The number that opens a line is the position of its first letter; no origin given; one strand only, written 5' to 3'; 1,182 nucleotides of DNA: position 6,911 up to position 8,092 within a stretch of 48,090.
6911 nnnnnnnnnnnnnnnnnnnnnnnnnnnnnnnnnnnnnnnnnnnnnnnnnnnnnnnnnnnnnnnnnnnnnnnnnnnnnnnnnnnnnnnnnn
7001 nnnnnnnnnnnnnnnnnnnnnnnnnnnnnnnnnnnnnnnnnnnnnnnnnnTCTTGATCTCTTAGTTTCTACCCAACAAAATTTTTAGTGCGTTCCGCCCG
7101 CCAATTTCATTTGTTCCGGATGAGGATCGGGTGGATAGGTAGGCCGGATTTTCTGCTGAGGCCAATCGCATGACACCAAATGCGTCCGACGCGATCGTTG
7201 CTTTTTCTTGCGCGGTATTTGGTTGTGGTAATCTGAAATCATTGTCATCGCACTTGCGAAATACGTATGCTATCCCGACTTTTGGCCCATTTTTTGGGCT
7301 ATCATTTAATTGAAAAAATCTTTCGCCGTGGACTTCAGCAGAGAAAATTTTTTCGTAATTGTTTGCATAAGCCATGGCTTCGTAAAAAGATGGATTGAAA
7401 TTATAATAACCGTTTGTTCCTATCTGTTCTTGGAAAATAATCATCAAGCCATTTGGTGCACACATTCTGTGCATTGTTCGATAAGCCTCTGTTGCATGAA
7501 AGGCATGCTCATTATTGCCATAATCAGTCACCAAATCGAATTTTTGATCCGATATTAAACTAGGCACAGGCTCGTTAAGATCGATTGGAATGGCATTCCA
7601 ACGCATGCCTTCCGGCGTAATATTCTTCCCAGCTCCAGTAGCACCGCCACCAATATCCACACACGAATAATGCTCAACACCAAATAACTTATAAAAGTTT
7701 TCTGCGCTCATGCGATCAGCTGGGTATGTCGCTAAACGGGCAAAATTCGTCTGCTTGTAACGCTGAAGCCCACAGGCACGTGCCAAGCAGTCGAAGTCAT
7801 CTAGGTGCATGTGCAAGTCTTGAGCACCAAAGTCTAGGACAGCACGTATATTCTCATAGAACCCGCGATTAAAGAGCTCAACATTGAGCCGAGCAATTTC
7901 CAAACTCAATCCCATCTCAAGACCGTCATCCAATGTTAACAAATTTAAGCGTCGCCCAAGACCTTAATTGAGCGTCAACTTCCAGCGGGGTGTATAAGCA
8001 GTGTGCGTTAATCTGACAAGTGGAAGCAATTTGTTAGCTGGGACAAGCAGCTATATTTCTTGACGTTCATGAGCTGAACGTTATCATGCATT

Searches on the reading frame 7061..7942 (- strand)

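Call 4: search_protein_families(library=pfam, proteins=[window:7061-7942:-], max_evalue=0.01)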
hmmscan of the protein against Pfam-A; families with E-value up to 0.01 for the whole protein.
window:7061-7942:- (293 aa): 1 family
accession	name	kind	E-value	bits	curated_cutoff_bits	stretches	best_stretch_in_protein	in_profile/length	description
PF08242.18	Methyltransf_12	-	0.007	17.5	30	0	115-166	51-97/98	Methyltransferase domain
